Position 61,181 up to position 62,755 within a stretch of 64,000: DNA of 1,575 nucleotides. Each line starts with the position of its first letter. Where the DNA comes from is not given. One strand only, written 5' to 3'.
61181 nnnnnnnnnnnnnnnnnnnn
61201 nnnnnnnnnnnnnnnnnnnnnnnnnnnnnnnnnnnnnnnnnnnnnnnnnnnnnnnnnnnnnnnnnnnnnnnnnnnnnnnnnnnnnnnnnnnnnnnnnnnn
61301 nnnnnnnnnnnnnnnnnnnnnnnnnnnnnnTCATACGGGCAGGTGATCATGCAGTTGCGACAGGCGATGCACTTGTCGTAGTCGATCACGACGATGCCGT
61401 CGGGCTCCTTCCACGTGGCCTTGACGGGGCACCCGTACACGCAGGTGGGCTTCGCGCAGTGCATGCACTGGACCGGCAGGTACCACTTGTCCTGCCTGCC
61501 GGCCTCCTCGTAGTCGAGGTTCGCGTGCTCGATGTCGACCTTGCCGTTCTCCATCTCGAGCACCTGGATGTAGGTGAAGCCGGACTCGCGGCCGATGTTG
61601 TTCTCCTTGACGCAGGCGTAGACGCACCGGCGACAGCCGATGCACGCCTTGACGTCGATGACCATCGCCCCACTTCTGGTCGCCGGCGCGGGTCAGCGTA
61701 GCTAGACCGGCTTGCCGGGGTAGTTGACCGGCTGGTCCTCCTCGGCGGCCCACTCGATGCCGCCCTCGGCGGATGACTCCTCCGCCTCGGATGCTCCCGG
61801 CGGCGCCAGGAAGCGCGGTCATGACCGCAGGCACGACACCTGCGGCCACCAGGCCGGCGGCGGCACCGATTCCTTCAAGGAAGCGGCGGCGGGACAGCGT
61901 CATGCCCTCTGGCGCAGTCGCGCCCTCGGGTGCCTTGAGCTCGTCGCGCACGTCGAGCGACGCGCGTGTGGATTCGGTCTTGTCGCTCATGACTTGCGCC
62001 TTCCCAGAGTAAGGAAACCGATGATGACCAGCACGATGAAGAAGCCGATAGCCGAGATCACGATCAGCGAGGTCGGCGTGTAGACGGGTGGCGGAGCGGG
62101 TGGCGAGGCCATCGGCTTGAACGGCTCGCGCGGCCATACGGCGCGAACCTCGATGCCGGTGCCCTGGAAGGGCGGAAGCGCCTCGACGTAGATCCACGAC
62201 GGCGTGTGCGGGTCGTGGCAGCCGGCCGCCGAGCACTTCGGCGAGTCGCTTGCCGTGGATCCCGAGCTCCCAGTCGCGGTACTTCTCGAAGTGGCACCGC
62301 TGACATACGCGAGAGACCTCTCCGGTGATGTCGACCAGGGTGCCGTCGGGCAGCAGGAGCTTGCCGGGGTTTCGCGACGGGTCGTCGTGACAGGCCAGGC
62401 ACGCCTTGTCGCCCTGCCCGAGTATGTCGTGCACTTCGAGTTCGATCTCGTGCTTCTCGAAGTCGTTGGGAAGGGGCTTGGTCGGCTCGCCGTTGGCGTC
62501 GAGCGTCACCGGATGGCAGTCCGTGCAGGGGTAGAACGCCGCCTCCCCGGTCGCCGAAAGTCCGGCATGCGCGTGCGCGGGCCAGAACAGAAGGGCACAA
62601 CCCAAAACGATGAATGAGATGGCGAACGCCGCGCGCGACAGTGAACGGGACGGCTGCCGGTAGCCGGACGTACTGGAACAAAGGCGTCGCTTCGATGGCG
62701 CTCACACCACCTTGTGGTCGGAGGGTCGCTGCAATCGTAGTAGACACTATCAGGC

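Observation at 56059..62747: Seven-gene operon: tetrahaem cytochrome, Tat NrfC-like and NrfD-like subunits, then four tandem anchored multihaem cytochromes (~45 haem sites) under a divergent two-component system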

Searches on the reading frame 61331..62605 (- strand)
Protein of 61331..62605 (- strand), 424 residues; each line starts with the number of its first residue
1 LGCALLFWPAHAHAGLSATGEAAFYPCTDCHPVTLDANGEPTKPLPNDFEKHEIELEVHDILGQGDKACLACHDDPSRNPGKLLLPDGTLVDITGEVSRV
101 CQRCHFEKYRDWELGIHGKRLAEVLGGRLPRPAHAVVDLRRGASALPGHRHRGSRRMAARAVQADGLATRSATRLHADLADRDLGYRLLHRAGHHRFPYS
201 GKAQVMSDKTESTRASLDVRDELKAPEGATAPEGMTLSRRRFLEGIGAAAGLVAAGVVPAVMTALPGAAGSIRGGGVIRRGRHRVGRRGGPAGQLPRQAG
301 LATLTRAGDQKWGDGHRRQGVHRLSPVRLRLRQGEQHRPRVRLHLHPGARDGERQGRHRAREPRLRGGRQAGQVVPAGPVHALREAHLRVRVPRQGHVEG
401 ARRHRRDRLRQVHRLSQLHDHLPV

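Call 5: search_protein_families(library=pfam, proteins=[window:61331-62605:-], max_evalue=0.01)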
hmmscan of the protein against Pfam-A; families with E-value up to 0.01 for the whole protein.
window:61331-62605:- (424 aa): 2 families
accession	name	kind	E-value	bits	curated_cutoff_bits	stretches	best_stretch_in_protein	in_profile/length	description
PF14522.11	Cytochrome_C7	-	1.7e-05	25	24.8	1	23-105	12-66/67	Cytochrome c7 and related cytochrome c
PF09699.15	Paired_CXXCH_1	-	3.2e-05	23.9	20.6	1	65-107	7-38/41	Doubled CXXCH motif (Paired_CXXCH_1)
